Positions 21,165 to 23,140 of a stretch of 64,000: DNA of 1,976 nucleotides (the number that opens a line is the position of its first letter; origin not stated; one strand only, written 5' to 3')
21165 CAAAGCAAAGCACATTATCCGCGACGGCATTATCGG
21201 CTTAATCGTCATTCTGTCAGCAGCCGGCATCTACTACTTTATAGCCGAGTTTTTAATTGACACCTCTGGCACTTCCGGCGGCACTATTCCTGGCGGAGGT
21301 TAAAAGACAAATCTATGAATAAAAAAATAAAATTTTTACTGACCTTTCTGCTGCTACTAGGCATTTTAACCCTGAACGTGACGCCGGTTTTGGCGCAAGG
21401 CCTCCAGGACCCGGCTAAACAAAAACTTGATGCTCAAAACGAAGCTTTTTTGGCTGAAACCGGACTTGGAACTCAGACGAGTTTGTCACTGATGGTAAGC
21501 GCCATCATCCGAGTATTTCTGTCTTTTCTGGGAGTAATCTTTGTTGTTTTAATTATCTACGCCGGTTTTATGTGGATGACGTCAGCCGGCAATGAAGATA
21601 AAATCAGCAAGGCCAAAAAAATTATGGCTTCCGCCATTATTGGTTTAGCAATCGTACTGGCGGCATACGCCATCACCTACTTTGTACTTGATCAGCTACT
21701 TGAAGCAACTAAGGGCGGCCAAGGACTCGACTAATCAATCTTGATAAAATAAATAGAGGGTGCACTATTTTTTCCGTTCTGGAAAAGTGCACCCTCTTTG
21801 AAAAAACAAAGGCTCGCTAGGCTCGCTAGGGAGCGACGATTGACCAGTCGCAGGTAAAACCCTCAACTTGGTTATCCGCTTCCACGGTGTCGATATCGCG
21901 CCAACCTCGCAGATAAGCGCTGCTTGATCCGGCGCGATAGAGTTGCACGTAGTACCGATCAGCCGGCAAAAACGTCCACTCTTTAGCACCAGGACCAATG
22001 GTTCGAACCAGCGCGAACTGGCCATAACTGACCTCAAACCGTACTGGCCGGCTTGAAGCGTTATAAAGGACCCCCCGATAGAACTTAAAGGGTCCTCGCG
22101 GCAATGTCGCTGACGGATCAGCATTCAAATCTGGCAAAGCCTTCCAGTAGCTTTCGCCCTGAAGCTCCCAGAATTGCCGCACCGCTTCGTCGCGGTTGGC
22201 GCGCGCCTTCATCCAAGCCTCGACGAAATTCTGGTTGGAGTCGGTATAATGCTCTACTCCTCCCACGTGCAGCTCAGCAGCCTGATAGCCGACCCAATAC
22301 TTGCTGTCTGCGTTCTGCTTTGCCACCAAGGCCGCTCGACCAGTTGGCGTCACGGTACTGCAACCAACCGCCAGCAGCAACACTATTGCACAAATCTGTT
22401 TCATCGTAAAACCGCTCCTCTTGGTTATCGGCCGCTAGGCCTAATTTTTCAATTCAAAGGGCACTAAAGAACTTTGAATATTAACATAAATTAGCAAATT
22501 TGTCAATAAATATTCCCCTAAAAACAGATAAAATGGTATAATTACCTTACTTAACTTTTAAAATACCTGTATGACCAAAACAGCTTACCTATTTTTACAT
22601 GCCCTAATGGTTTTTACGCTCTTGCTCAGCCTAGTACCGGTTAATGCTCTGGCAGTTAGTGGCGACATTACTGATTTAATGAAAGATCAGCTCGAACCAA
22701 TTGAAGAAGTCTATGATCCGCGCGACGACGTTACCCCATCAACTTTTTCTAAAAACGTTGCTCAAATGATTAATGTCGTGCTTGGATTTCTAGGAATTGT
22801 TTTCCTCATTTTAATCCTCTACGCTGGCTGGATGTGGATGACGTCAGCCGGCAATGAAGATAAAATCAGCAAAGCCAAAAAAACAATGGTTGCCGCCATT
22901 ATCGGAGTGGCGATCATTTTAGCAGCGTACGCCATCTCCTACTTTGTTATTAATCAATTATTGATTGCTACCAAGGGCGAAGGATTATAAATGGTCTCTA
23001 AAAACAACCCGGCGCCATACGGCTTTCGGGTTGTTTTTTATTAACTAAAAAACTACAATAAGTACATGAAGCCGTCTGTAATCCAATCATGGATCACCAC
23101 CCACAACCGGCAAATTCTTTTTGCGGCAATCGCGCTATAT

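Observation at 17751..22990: Polycistronic array of 10 paralogous TrbC/VirB2-like pilin genes, with an 11th copy at 6007..6366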

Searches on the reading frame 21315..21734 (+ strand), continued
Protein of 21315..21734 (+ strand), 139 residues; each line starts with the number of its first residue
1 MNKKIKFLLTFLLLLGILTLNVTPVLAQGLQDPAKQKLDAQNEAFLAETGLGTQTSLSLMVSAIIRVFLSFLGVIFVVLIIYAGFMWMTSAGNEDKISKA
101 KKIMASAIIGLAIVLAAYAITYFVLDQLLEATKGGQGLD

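Call 66: find_encoding_contigs(protein=P0043, flank=10000, max_places=1)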
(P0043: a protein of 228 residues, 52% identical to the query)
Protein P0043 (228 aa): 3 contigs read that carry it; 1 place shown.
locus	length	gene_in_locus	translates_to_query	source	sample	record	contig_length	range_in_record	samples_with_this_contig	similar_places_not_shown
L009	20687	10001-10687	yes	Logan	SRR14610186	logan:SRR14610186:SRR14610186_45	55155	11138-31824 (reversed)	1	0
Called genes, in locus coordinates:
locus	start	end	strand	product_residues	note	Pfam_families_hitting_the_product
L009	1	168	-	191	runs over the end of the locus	PF01330:RuvA_N, PF12836:HHH_3 (faint), PF00633:HHH (faint), PF14520:HHH_5, PF07499:RuvA_C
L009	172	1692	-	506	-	PF14397:ATPgrasp_ST, PF08443:RimK (faint), PF05618:RimB-like (weak)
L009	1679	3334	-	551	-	PF00801:PKD, PF18911:PKD_4, PF14402:7TM_transglut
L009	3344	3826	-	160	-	PF02075:RuvC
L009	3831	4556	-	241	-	PF20772:TACO1_YebC_N, PF01709:Transcrip_reg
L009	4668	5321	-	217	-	PF00702:Hydrolase, PF13419:HAD_2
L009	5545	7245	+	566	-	-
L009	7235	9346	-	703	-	PF09852:DUF2079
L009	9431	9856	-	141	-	PF04956:TrbC, PF18895:T4SS_pilin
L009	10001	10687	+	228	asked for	PF04956:TrbC (faint), PF18895:T4SS_pilin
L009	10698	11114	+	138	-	PF18895:T4SS_pilin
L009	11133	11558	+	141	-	PF18895:T4SS_pilin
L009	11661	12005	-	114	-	PF18895:T4SS_pilin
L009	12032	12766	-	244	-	PF18895:T4SS_pilin (weak)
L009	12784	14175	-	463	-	PF01547:SBP_bac_1, PF13416:SBP_bac_8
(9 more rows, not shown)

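Call 79: search_protein_families(library=phrogs, proteins=[window:21315-21734:+], max_evalue=0.01)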
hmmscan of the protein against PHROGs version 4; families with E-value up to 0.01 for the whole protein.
window:21315-21734:+ (139 aa): 0 families

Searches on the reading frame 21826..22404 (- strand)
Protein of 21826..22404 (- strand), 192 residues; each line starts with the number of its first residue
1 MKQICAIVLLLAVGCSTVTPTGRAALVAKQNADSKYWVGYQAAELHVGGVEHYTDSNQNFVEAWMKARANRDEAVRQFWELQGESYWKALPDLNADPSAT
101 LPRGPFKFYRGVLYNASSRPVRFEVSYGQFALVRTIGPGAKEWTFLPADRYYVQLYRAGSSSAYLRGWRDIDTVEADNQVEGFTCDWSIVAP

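Call 10: search_protein_families(library=pfam, proteins=[window:21826-22404:-], max_evalue=0.001)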
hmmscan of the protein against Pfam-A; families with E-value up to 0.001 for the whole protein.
window:21826-22404:- (192 aa): 0 families

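Call 78: search_protein_families(library=ncbifam, proteins=[window:21826-22404:-], max_evalue=0.001)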
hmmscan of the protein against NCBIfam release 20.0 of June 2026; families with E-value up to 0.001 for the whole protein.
window:21826-22404:- (192 aa): 0 families

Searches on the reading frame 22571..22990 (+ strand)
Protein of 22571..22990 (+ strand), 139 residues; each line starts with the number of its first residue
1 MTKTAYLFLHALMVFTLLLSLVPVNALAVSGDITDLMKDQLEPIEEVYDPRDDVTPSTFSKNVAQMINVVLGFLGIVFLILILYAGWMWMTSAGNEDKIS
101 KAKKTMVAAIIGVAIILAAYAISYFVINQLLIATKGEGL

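Call 3: search_protein_families(library=pfam, proteins=[window:22571-22990:+], max_evalue=0.1)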
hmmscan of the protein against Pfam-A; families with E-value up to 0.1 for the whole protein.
window:22571-22990:+ (139 aa): 5 families
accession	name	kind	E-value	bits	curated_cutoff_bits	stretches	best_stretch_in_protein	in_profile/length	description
PF18895.5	T4SS_pilin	-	4.7e-07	30.2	26.6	1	57-126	6-71/71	Type IV secretion system pilin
PF06024.17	Orf78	-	0.00013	22.7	29.4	1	96-128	55-87/101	Orf78 (ac78)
PF04956.18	TrbC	-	0.00014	22.4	27.9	1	59-122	37-94/98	TrbC/VIRB2 pilin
PF04290.18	DctQ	-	0.002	18.5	28.3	1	58-129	56-129/132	Tripartite ATP-independent periplasmic transporters, DctQ component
PF06664.17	WLS-like_TM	-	0.0066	16.2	28.3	1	37-124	126-211/247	Wntless-like, transmembrane domain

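Call 4: search_protein_families(library=ncbifam, proteins=[window:22571-22990:+], max_evalue=0.1)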
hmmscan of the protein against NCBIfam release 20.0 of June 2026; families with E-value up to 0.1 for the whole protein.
window:22571-22990:+ (139 aa): 4 families
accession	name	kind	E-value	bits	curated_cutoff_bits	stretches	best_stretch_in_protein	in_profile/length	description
NF045849.1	ICE_MMCAP2_0565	equivalog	2.4e-11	43.2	40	1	58-129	8-79/80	Mbov_0395 family pilin-like conjugal transfer protein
NF047765.1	LIC_13387_fam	subfamily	0.0022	17.7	33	1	62-126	49-112/131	LIC_13387 family protein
NF046000.1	MAG1210_fam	subfamily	0.054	12.1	275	1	54-127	52-120/550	MAG1210 family protein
TIGR02921.1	PEP_integral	hypoth_equivalog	0.075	11.1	200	1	64-129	199-264/922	TIGR02921 family PEP-CTERM protein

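Call 79: search_protein_families(library=phrogs, proteins=[window:22571-22990:+], max_evalue=0.01)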
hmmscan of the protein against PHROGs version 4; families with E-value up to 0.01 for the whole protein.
window:22571-22990:+ (139 aa): 1 family
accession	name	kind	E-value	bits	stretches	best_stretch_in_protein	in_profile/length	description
phrog_200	-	other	0.0018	18.5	1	59-120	34-99/379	lipoprotein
